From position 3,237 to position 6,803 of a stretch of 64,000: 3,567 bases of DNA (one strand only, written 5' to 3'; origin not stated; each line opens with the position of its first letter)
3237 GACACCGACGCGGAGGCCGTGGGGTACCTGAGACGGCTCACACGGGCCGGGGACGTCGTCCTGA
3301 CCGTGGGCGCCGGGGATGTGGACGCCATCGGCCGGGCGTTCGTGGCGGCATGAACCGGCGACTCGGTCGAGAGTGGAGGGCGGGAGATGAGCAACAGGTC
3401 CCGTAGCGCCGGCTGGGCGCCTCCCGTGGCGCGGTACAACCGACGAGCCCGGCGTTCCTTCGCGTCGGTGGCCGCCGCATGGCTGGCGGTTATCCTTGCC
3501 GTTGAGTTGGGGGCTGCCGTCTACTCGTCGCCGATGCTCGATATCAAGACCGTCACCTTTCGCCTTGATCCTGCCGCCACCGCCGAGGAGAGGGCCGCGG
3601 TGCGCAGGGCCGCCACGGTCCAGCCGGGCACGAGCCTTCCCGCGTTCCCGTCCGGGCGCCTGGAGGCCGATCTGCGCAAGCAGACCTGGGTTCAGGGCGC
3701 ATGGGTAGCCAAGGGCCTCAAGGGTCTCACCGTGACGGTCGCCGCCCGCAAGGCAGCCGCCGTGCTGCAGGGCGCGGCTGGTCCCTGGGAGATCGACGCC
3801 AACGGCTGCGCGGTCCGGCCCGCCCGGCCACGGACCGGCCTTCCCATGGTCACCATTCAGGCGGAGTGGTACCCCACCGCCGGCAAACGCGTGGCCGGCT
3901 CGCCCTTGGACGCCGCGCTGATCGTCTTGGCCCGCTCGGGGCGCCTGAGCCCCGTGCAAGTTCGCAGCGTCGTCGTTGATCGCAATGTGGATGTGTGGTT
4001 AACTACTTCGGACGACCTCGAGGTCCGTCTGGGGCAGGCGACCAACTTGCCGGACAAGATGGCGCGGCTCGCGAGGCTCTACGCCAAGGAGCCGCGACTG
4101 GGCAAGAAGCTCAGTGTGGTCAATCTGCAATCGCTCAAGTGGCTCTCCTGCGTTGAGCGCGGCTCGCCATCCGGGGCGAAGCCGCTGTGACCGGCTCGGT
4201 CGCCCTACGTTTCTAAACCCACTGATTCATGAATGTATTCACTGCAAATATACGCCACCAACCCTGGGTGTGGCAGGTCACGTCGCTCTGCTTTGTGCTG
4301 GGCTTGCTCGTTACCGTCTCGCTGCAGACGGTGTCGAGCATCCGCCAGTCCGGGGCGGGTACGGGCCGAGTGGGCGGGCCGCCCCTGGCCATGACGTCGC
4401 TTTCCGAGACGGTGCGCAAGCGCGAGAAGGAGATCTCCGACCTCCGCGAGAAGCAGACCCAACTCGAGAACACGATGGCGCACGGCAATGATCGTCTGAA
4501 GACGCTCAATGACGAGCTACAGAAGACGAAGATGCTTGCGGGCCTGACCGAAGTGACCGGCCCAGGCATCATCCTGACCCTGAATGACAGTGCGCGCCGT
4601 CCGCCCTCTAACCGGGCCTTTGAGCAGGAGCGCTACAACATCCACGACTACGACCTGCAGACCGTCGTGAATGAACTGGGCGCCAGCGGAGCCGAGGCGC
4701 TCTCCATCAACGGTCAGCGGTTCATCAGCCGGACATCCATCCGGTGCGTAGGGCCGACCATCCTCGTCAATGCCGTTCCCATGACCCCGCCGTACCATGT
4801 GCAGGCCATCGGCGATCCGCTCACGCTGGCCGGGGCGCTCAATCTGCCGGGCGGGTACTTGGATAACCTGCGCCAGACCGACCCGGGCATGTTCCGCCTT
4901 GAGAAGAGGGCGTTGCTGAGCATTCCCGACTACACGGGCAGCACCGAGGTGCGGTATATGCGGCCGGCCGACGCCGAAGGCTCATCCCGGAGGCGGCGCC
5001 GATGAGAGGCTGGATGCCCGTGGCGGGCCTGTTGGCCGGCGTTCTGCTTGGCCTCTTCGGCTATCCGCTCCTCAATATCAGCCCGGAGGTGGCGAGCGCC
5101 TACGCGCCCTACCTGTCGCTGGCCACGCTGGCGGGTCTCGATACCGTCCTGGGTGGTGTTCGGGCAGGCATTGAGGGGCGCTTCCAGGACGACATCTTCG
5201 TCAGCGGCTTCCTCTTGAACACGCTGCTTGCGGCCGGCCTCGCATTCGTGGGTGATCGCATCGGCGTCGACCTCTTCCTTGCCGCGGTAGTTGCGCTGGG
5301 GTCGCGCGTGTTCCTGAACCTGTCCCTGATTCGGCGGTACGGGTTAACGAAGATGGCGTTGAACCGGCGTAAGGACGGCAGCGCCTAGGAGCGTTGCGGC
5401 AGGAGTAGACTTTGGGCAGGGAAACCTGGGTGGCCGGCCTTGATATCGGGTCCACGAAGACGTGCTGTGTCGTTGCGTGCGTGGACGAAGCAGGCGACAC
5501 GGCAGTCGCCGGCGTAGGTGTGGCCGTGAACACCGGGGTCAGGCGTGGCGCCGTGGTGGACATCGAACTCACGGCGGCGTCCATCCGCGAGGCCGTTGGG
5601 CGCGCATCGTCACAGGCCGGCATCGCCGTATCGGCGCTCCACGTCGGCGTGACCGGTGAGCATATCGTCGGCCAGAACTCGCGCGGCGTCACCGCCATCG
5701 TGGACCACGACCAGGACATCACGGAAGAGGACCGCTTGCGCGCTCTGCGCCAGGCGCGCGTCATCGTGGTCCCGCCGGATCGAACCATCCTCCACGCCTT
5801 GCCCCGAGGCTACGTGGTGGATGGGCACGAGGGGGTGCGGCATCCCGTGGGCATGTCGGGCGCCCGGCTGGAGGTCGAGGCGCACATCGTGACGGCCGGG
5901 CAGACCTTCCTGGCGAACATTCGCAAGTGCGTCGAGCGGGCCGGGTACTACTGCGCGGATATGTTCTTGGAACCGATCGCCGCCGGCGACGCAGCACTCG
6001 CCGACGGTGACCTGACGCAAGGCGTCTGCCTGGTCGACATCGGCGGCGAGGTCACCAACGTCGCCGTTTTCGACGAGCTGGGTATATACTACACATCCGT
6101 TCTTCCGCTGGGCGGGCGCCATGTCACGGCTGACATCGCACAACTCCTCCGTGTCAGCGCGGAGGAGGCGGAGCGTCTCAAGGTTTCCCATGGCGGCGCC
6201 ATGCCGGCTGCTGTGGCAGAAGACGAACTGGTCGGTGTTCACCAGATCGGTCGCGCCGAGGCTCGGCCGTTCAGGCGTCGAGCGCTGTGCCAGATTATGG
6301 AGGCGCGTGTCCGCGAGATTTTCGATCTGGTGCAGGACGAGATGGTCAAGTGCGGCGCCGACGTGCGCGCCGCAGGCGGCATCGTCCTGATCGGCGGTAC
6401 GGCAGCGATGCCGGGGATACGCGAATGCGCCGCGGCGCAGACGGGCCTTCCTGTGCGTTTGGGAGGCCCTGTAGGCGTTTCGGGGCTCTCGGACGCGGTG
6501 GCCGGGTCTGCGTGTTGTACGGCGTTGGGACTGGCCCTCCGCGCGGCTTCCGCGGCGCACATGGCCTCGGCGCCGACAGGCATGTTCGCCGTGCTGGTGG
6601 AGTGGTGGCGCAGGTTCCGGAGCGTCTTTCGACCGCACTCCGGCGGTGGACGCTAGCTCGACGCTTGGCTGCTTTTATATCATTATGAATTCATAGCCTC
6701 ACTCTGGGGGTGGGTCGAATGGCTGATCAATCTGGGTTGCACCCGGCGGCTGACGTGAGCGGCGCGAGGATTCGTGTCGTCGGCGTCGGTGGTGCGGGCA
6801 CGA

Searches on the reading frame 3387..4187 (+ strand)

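Call 4: search_protein_families(library=pfam, proteins=[window:3387-4187:+])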
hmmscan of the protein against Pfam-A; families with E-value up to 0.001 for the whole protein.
window:3387-4187:+ (267 aa): 1 family
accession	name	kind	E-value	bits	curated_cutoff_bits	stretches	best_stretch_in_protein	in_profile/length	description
PF03799.20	FtsQ_DivIB_C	-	3e-08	34.9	21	1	133-247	9-113/114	Cell division protein FtsQ/DivIB, C-terminal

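Call 5: search_protein_families(library=ncbifam, proteins=[window:3387-4187:+])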
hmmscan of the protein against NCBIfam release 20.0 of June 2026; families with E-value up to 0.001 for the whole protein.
window:3387-4187:+ (267 aa): 1 family
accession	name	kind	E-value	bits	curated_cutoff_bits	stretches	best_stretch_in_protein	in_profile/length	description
NF004039.0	PRK05529.1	equivalog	5.2e-07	29.1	353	1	14-236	24-239/255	cell division protein FtsQ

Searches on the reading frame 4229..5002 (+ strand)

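Call 4: search_protein_families(library=pfam, proteins=[window:4229-5002:+])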
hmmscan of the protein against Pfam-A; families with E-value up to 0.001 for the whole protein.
window:4229-5002:+ (258 aa): 1 family
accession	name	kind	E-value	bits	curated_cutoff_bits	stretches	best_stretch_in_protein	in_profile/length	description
PF05949.17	DUF881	-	2.9e-44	150.9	25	1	96-244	1-145/146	Bacterial protein of unknown function (DUF881)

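Call 5: search_protein_families(library=ncbifam, proteins=[window:4229-5002:+])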
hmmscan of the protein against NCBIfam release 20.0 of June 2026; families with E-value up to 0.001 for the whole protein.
window:4229-5002:+ (258 aa): 0 families

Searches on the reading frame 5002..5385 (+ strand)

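Call 4: search_protein_families(library=pfam, proteins=[window:5002-5385:+])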
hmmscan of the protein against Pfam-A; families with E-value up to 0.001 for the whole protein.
window:5002-5385:+ (128 aa): 1 family
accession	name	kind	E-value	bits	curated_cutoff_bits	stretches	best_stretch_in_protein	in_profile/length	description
PF06947.17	DUF1290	-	2.4e-32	111.4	24.4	1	31-113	2-84/86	Protein of unknown function (DUF1290)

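Call 5: search_protein_families(library=ncbifam, proteins=[window:5002-5385:+])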
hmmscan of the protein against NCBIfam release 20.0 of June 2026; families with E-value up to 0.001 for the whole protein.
window:5002-5385:+ (128 aa): 0 families

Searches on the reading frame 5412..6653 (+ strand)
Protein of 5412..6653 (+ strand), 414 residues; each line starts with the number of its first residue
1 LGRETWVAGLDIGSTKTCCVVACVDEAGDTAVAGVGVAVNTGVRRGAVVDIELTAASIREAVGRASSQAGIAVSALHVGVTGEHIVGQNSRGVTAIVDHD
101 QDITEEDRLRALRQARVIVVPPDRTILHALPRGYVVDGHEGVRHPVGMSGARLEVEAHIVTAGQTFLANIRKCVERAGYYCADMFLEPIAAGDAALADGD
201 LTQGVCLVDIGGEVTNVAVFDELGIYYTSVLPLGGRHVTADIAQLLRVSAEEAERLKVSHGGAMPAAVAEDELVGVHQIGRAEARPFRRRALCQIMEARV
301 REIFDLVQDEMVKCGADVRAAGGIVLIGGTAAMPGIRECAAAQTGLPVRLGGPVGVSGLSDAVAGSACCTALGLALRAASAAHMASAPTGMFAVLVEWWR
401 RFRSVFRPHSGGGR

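Call 4: search_protein_families(library=pfam, proteins=[window:5412-6653:+])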
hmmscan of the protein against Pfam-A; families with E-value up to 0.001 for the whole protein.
window:5412-6653:+ (414 aa): 5 families
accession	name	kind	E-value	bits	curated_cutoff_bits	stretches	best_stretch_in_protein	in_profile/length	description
PF14450.12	FtsA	-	2e-38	132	31.8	2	206-373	1-127/127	Cell division protein FtsA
PF02491.25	SHS2_FTSA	-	3.1e-26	92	25.4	1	82-161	1-79/79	SHS2 domain inserted in FTSA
PF06723.19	MreB_Mbl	-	3.6e-12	46.2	27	1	172-350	114-303/327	MreB/Mbl protein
PF11104.14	PilM_2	-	7.3e-10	38.7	27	1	194-259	171-236/340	Type IV pilus assembly protein PilM;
PF06277.17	EutA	-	7.6e-05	22.2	27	1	200-249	140-191/475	Ethanolamine utilisation protein EutA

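Call 5: search_protein_families(library=ncbifam, proteins=[window:5412-6653:+])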
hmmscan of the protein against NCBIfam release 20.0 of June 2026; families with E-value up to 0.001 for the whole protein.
window:5412-6653:+ (414 aa): 10 families
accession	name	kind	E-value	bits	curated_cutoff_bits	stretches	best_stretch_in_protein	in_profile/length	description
TIGR01174.1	ftsA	equivalog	2.7e-106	355.8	175.85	1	7-375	2-369/371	cell division protein FtsA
NF007009.0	PRK09472.1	equivalog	5.6e-69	233.2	409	1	6-381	9-389/420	cell division protein FtsA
NF011660.0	PRK15080.1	equivalog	3.8e-12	46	182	1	170-259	113-197/277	ethanolamine utilization protein EutJ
NF010539.0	PRK13927.1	subfamily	2e-11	43.4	293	1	170-350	118-310/339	rod shape-determining protein MreB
NF045709.1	Amuc_1101_fam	equivalog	2.3e-10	40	650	1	152-262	126-236/608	Amuc_1101 family PilM-like pilus complex protein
TIGR02529.1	EutJ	subfamily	8.9e-10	38.4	152.1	1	172-259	82-164/239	ethanolamine utilization protein EutJ family protein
TIGR00904.1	mreB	subfamily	6.3e-09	35.3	365.75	1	170-351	117-311/334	MreB/Mrl family cell shape determining protein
NF010540.1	PRK13929.1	exception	3.4e-07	29.7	515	1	170-350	117-308/334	rod-share determining protein MreBH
TIGR01175.1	pilM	subfamily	1.8e-06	27.2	133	1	201-378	185-347/348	type IV pilus assembly protein PilM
NF007992.0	PRK10719.1-3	equivalog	0.0004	19.3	598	0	186-241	125-183/478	ethanolamine ammonia-lyase reactivating factor EutA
